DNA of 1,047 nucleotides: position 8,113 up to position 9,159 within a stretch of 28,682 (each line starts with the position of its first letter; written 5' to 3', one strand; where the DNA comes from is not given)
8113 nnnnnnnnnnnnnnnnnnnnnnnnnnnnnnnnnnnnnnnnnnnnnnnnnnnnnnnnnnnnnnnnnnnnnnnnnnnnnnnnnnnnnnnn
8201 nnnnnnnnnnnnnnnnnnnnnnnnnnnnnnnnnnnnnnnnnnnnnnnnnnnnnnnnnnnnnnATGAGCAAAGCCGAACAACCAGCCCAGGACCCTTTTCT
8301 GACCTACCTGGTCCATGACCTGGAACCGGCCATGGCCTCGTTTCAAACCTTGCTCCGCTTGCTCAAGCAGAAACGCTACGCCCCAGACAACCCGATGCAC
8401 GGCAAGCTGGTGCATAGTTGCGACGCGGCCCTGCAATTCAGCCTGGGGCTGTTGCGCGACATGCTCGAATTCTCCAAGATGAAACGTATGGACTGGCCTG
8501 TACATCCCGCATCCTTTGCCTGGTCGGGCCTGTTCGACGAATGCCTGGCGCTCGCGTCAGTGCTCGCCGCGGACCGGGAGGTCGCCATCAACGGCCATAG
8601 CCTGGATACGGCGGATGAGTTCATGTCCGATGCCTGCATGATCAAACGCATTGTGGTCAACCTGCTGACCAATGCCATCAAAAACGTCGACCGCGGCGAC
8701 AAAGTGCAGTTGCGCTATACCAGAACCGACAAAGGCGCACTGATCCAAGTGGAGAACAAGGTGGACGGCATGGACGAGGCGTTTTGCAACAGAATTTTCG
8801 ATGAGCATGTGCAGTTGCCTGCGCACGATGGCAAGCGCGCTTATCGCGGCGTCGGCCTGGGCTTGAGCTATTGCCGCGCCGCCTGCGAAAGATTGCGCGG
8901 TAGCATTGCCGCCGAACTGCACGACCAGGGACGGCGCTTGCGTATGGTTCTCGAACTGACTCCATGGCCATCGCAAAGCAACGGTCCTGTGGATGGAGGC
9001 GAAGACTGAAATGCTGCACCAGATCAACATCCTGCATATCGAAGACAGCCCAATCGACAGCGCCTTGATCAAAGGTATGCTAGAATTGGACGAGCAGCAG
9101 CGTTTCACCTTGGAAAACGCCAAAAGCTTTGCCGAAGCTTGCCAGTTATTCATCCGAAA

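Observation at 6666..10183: Unusual relay: REC-Hpt, CheV, sensor-less HK and REC-first hybrid HK translationally chained in one operon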

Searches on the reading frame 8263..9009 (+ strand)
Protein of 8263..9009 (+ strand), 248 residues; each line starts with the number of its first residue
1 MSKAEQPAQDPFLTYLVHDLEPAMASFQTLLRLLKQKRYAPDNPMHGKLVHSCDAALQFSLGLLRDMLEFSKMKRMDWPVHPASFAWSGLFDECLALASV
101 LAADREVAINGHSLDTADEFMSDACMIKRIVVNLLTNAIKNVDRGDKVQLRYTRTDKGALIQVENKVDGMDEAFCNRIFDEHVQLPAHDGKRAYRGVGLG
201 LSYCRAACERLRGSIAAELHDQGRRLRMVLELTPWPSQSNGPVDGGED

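Call 5: search_protein_families(library=pfam, proteins=[window:8263-9009:+], max_evalue=0.1)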
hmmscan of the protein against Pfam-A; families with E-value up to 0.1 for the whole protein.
window:8263-9009:+ (248 aa): 3 families
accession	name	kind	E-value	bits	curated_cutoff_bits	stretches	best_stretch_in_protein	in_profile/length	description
PF02518.31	HATPase_c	-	2.6e-14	54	26.4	1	127-232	6-109/111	Histidine kinase-, DNA gyrase B-, and HSP90-like ATPase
PF14501.12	HATPase_c_5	-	6.6e-06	26.4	22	1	127-223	6-94/102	GHKL domain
PF00512.31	HisKA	-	0.00093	19.6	26.9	1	12-73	5-63/66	His Kinase A (phospho-acceptor) domain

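Call 6: search_protein_families(library=ncbifam, proteins=[window:8263-9009:+], max_evalue=0.01)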
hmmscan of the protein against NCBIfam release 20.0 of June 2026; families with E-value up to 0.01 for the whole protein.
window:8263-9009:+ (248 aa): 63 families (the best 25 are shown)
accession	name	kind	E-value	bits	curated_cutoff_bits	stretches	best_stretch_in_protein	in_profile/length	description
TIGR02956.1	TMAO_torS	equivalog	7.1e-18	64.1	676.5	1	8-230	463-680/967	TMAO reductase system sensor histidine kinase/response regulator TorS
NF041832.1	near_NosP_CTERM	subfamily_domain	6.1e-17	61.7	400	1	12-215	10-207/370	NahK/ErcS family hybrid sensor histidine kinase/response regulator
NF046044.1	PnpS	equivalog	8.3e-17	61.3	400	1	63-218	223-376/390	two-component system histidine kinase PnpS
NF006800.0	PRK09303.1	equivalog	5.2e-16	58.6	342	1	8-215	150-359/383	histidine kinase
TIGR02966.1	phoR_proteo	equivalog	1.2e-15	57.3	334.2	1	12-216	117-318/333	phosphate regulon sensor histidine kinase PhoR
NF041947.1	LuxQ_Vibrio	equivalog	1.4e-15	56.3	1200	1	10-227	473-691/843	quorum-sensing autoinducer 2 sensor kinase/phosphatase LuxQ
NF008312.0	PRK11100.1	equivalog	3.1e-15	56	356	1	15-229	262-471/477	two-component system sensor histidine kinase CreC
TIGR01386.1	cztS_silS_copS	subfamily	1.6e-14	53.7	292.55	1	92-227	322-453/457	heavy metal sensor histidine kinase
NF008543.0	PRK11466.1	equivalog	2.4e-14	52.2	982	1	10-229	445-659/914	TMAO reductase system sensor histidine kinase/response regulator TorS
NF011874.0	PRK15347.1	equivalog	3.4e-14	51.9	852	1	13-233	402-615/921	two component system sensor kinase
NF053520.1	HK_Porph_FimS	equivalog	7.2e-14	51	600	1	9-216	394-600/618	sensor histidine kinase FimS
NF041735.1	hist_kin_RppB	equivalog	1.6e-13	50.3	400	1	62-218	268-424/438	two-component system sensor histidine kinase RppB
NF008099.0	PRK10841.1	equivalog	4.7e-13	47.8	920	1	4-216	463-673/949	two-component system sensor histidine kinase RcsC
NF008302.0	PRK11091.1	equivalog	5e-13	48.1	838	1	12-219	286-491/779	aerobic respiration two-component sensor histidine kinase ArcB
NF033091.0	HK_VanS_ACDEFG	equivalog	1.1e-12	47.7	400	1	4-225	70-287/293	vancomycin resistance histidine kinase VanS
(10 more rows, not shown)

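Call 10: find_encoding_contigs(protein=window:8263-9009:+, flank=10000, max_places=6)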
Protein window:8263-9009:+ (248 aa): no gene with exactly this product is on record in the collection.

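Call 11: find_homologous_proteins(query=window:8263-9009:+, max_evalue=0.00001)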
Query window:8263-9009:+ (248 aa): 17 proteins with E <= 0.00001 among 715 candidates.
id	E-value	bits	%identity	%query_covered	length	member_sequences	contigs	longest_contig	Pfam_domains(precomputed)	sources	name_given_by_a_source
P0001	4.4e-165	565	100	100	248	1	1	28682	PF02518.32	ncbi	-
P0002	1.3e-33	135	36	87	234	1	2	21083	PF02518.32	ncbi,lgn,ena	-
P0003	5.3e-10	58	30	83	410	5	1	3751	PF13185.13,PF01590.33,PF02518.32,PF00512.32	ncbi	-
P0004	2.3e-9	55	26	83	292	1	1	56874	PF13581.13,PF02518.32,PF00512.32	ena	-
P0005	1.6e-8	53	28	93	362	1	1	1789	PF13581.13,PF02518.32,PF00512.32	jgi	-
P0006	6.8e-8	51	26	96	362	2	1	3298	PF08448.17,PF02518.32,PF00512.32,PF00989.32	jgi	-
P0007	7.0e-8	51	28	91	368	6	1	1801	PF08448.17,PF02518.32,PF00512.32,PF00989.32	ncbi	-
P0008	1.2e-7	50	26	77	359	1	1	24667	PF08448.17,PF02518.32,PF00512.32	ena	-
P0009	1.5e-7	50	27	91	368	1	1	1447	PF02518.32,PF00512.32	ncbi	-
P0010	4.9e-7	48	25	88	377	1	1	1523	PF13426.14,PF08448.17,PF02518.32,PF00512.32,PF00989.32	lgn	-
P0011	6.7e-7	47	26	84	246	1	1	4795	PF13581.13,PF02518.32,PF00512.32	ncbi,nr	ncbi:MAG: HAMP domain-containing sensor histidine kinase [Desulfomonilia bacterium]|nr:HAMP domain-c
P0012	8.6e-7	47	28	63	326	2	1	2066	PF02518.32,PF00512.32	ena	-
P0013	1.1e-6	47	32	63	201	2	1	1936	PF02518.32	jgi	-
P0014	2.6e-6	45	28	83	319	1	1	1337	PF13581.13,PF02518.32,PF00512.32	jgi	-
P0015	3.4e-6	45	26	84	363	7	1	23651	PF02518.32,PF00512.32,PF00072.31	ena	-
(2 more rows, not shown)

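Call 12: find_encoding_contigs(protein=P0002, flank=10000, max_places=4)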
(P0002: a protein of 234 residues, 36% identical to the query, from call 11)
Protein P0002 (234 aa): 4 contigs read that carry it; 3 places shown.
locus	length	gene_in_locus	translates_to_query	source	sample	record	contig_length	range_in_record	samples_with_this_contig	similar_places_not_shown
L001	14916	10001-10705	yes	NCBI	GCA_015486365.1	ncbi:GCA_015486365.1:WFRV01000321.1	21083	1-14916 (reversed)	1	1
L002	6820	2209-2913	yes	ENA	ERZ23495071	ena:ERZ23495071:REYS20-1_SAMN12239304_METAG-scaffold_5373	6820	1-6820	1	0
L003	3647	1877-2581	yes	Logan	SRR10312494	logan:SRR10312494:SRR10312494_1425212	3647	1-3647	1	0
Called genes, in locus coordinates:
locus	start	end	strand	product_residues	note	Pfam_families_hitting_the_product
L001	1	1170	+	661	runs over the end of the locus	PF01584:CheW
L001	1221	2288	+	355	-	PF00072:Response_reg, PF01339:CheB_methylest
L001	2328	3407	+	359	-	PF02985:HEAT (faint), PF13646:HEAT_2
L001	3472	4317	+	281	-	PF03705:CheR_N, PF01739:CheR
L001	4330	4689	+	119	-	PF00072:Response_reg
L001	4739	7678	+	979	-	PF01627:Hpt, PF02518:HATPase_c, PF01584:CheW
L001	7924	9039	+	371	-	PF13646:HEAT_2 (weak), PF00072:Response_reg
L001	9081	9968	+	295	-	PF01584:CheW, PF00072:Response_reg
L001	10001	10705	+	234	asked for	PF02518:HATPase_c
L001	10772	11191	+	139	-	PF00072:Response_reg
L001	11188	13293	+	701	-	PF01627:Hpt, PF02518:HATPase_c, PF01584:CheW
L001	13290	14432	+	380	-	PF00072:Response_reg, PF00512:HisKA (weak), PF02518:HATPase_c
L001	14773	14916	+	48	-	?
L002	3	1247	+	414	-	?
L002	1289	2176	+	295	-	PF01584:CheW, PF00072:Response_reg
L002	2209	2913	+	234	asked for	PF02518:HATPase_c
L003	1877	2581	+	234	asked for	PF02518:HATPase_c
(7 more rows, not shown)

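Call 13: find_encoding_contigs(protein=P0001, flank=10000, max_places=2)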
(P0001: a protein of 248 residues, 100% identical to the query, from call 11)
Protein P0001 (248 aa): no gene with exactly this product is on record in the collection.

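Call 16: search_solved_structures(query=window:8263-9009:+, max_evalue=0.001, show_alignments=4)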
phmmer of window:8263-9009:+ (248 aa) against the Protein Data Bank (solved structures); distinct sequences matched with E-value up to 0.001: 23.
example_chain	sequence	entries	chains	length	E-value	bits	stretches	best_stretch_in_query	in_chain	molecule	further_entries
8h70_A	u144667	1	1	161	1.7e-07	34.5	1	114-207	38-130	Phosphate regulon sensor protein PhoR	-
8u4x_A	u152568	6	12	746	2.1e-07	34.2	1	7-218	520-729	histidine kinase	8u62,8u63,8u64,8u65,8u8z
9m08_C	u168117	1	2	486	2.4e-07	34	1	10-221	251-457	histidine kinase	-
7z8n_A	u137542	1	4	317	4.9e-07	33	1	10-218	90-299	Histidine kinase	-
3dge_A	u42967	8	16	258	1e-05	28.6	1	62-218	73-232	Sensor protein | Histidine kinase | Sensor histidine kinase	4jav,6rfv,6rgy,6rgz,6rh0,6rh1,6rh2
2c2a_A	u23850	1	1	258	1e-05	28.6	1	62-218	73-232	SENSOR HISTIDINE KINASE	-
6azr_A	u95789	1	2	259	1.1e-05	28.6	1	62-218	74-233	Sensor histidine kinase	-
5uht_A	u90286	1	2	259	1.1e-05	28.6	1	62-218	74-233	Sensor histidine kinase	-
4jas_A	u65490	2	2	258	1.1e-05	28.6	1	62-218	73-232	Histidine kinase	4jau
6rh7_A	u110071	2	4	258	1.1e-05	28.5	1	62-218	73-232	Sensor histidine kinase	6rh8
8f71_A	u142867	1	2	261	6.5e-05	26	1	12-218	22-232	Histidine kinase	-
6dk8_A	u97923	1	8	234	6.5e-05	26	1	12-235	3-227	RetS (Regulator of Exopolysaccharide and Type III Secretion)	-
7p8e_A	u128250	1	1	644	6.8e-05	26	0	4-146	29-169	Receiver domain of histidine kinase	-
7zp0_A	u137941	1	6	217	0.0001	25.4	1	101-228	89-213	Sensor protein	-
6dk7_A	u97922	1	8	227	0.00014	24.9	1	12-234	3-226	RetS (Regulator of Exopolysaccharide and Type III Secretion)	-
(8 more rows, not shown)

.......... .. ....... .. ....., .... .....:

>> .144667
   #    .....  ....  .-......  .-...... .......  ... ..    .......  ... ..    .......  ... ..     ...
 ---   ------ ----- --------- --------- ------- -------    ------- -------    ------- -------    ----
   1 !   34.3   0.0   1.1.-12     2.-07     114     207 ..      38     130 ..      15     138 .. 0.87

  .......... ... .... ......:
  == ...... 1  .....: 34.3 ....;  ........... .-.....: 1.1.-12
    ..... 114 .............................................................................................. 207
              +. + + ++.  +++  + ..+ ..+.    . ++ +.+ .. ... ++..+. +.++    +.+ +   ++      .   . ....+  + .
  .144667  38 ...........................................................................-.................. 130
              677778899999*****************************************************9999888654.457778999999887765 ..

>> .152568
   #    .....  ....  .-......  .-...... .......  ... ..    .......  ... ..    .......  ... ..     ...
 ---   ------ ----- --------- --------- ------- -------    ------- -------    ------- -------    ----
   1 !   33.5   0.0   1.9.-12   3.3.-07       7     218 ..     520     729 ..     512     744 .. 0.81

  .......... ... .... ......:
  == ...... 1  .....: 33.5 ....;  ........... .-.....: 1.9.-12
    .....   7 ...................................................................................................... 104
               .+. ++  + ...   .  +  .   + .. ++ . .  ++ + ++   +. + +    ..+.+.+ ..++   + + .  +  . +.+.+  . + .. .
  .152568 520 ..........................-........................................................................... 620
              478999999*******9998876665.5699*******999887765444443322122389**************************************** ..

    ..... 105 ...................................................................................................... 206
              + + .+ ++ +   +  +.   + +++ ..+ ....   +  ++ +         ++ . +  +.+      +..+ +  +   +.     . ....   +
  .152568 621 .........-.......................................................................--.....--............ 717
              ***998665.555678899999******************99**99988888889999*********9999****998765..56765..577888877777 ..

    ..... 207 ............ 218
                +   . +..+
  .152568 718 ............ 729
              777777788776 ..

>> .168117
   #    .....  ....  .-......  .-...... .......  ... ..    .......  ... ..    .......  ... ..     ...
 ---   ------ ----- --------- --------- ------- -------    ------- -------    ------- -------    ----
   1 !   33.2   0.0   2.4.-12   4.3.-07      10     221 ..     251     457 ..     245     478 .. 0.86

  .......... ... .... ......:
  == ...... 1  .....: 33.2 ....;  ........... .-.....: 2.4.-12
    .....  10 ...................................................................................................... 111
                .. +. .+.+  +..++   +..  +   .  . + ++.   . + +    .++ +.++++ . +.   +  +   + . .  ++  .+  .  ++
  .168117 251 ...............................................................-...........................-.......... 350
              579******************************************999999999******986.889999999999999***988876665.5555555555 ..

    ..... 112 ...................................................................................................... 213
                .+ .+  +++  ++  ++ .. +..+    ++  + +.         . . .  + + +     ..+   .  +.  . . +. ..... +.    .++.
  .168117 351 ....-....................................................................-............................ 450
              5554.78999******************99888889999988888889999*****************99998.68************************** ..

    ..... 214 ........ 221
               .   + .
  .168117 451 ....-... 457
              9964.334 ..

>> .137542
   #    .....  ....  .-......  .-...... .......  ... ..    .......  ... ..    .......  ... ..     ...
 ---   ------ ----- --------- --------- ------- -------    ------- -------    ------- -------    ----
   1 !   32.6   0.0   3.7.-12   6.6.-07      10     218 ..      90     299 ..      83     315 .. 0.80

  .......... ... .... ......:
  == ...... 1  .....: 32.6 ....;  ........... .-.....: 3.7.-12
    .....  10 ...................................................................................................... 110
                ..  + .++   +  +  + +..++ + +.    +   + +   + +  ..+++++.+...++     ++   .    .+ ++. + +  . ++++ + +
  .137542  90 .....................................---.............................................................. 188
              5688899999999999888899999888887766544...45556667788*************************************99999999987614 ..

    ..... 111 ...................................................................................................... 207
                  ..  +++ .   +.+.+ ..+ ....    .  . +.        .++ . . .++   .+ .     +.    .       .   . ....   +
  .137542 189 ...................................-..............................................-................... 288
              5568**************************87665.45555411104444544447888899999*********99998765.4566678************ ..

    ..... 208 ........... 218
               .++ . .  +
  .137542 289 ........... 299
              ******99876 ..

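Call 40: search_protein_families(library=pfam, proteins=[L001:7924-9039:+, L001:10772-11191:+], max_evalue=0.1)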
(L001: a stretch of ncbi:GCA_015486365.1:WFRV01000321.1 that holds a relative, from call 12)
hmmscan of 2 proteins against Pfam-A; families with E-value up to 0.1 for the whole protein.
L001:7924-9039:+ (371 aa): 5 families
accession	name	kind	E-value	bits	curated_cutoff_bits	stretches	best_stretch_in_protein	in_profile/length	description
PF00072.30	Response_reg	-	7.8e-23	81.2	30.2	1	253-364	2-110/111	Response regulator receiver domain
PF13646.12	HEAT_2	-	1.5e-10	41.7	27.7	2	66-149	2-84/88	HEAT repeats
PF03130.22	HEAT_PBS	-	0.034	15.1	20.9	0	119-138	7-26/27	PBS lyase HEAT-like repeat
PF23198.2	PDE8A_N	-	0.04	14.3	29.6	1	267-339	28-100/147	PDE8A-like, N-terminal domain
PF21770.3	MgtC_SapB_C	-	0.057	14.4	27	0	165-203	5-43/77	MGTC/SAPB C-terminal domain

L001:10772-11191:+ (139 aa): 1 family
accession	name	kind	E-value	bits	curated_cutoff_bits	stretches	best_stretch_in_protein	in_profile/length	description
PF00072.30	Response_reg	-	4e-23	82.1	30.2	1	8-118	1-110/111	Response regulator receiver domain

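Call 44: find_related_loci(query=A4, collection=metagenome_contigs, flank=10000)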
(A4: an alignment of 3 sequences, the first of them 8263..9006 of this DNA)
Query A4 (248 aa) in metagenome_contigs; peptide patterns used: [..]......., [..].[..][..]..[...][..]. (x = any residue, [..] = any of these).
344 stretches matched a pattern; 4 encode a relative of the query (tblastn E <= 1e-3); 4 distinct loci.
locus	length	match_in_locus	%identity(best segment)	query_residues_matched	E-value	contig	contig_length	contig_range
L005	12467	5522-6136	36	13-217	2e-37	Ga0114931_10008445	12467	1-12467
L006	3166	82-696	28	8-215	6e-15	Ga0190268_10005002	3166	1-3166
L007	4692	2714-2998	26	122-218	2e-8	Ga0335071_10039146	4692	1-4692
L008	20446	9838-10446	21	10-218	3e-7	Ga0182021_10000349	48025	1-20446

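Call 47: search_protein_families(library=pfam, proteins=[L005:292-1056:+, L005:1171-3063:+, L005:3079-4569:+, L005:5474-6190:+, L005:6473-8401:+, L005:8414-10426:+, L005:10441-11517:+, L005:11548-12081:-], max_evalue=0.01)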
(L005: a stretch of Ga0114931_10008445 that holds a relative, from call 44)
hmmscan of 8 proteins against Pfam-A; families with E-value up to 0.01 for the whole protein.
L005:292-1056:+ (254 aa): 8 families
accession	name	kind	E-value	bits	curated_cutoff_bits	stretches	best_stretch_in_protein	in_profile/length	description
PF13614.12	AAA_31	-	1.6e-44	152.4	27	1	1-177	1-176/177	AAA domain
PF01656.29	CbiA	-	2e-19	70.2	25.4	1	4-228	1-124/125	CobQ/CobB/MinD/ParA nucleotide binding domain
PF00142.24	Fer4_NifH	-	6.6e-11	42.6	25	2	10-47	8-46/271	4Fe-4S iron sulfur cluster binding proteins, NifH/frxC family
PF02374.21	ArsA_ATPase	-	9.1e-07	28.8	24.3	1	2-146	2-152/305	Anion-transporting ATPase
PF09140.17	MipZ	-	5.2e-06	26.4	20.7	1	3-42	2-41/262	ATPase MipZ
PF07015.17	VirC1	-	6.5e-06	26.1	24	1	1-39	1-39/231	VirC1 protein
PF06564.18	CBP_BcsQ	-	4.4e-05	23.6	21.3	1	1-137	1-133/234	Cellulose biosynthesis protein BcsQ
PF10609.15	ParA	-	0.00026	20.9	27.1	1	4-39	6-41/246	NUBPL iron-transfer P-loop NTPase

L005:1171-3063:+ (630 aa): 17 families
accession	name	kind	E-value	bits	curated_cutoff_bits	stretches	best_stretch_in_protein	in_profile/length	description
PF13379.11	NMT1_2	-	6.5e-24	85.6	24.7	1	182-377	35-238/252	NMT1-like family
PF00072.30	Response_reg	-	9.6e-24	84.1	30.2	1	10-124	1-110/111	Response regulator receiver domain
PF07719.23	TPR_2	-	4.3e-12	45.6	27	1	585-617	2-34/34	Tetratricopeptide repeat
PF14559.12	TPR_19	-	4.8e-10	40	25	1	562-619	3-60/68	Tetratricopeptide repeat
PF00515.34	TPR_1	-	2.1e-08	34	27.8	1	584-617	1-34/34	Tetratricopeptide repeat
PF13432.12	TPR_16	-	2.4e-07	31.5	32.7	1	555-618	2-65/65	Tetratricopeptide repeat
PF13414.12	TPR_11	-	3.1e-07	30.4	26.8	2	593-623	3-33/42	TPR repeat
PF13431.12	TPR_17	-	9.1e-07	29.1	24.4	1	572-605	1-34/34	Tetratricopeptide repeat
PF13181.12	TPR_8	-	1.4e-06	28.4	25.7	1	585-617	2-34/34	Tetratricopeptide repeat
PF13371.12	TPR_9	-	4.1e-06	27.1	35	1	559-622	4-67/73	Tetratricopeptide repeat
PF13174.12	TPR_6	-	6.7e-05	23.7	26.3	0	590-616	6-32/33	Tetratricopeptide repeat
PF14853.12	Fis1_TPR_C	-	0.00017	22.1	25.3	0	590-621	7-38/53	Fis1 C-terminal tetratricopeptide repeat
PF13424.12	TPR_12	-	0.0012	19.5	30.1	1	584-613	45-74/77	Tetratricopeptide repeat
PF13428.12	TPR_14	-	0.0013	19.6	23.5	1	586-621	3-38/44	Tetratricopeptide repeat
PF23914.1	TPR_CcmH_CycH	-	0.0022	18.3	42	1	563-618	100-155/158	Cytochrome c-type biogenesis protein H TPR domain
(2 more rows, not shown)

L005:3079-4569:+ (496 aa): 4 families
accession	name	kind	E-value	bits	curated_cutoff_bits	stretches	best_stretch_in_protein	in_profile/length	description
PF00012.26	HSP70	-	1.3e-139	466.6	20.6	2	89-494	107-497/599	Hsp70 protein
PF06723.19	MreB_Mbl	-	1.5e-15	57.3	27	1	8-334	3-299/327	MreB/Mbl protein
PF02782.22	FGGY_C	-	0.00059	20.1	27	1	294-372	137-196/198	FGGY family of carbohydrate kinases, C-terminal domain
PF21523.3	ParM_N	-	0.0047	17.4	27.4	0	165-222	3-58/159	Plasmid segregation protein ParM, C-terminal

L005:5474-6190:+ (238 aa): 1 family
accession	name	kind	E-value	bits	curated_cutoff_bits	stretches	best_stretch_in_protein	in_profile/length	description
PF02518.31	HATPase_c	-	7e-18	65.5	26.4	1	127-233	2-105/111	Histidine kinase-, DNA gyrase B-, and HSP90-like ATPase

L005:6473-8401:+ (642 aa): 1 family
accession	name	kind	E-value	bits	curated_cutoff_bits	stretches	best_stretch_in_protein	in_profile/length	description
PF00015.26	MCPsignal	-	8.6e-60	201.9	34.6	2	152-301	23-165/172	Methyl-accepting chemotaxis protein (MCP) signalling domain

L005:8414-10426:+ (670 aa): 2 families
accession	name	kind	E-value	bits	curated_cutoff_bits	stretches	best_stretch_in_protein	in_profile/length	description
PF01584.24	CheW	-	3.4e-103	341.4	23.5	4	488-625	1-136/138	CheW-like domain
PF13682.11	CZB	-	1.4e-08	35.4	29.4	1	267-330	1-63/64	Chemoreceptor zinc-binding domain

L005:10441-11517:+ (358 aa): 2 families
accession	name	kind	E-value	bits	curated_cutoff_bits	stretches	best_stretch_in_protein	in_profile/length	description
PF01339.22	CheB_methylest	-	1.9e-58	197.4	24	1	172-351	1-174/174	CheB methylesterase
PF00072.30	Response_reg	-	1.9e-21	76.7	30.2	1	4-107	1-101/111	Response regulator receiver domain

L005:11548-12081:- (177 aa): 0 families

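Call 54: list_cluster_members(proteins=[P0001, P0002, P0018, P0020])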
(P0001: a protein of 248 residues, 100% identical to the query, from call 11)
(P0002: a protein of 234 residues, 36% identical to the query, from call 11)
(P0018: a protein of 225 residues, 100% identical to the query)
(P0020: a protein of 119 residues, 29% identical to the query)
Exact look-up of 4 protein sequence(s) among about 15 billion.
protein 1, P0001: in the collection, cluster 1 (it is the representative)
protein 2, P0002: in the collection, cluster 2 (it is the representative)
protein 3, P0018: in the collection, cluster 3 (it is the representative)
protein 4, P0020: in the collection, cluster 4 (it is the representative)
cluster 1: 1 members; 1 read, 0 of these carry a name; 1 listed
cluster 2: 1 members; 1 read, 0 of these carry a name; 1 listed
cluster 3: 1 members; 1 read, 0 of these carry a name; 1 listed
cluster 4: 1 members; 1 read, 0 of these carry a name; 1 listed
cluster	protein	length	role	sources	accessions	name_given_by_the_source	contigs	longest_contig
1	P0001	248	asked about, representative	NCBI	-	-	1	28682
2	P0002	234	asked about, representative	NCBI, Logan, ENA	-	-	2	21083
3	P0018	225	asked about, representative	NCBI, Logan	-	-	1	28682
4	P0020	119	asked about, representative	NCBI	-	-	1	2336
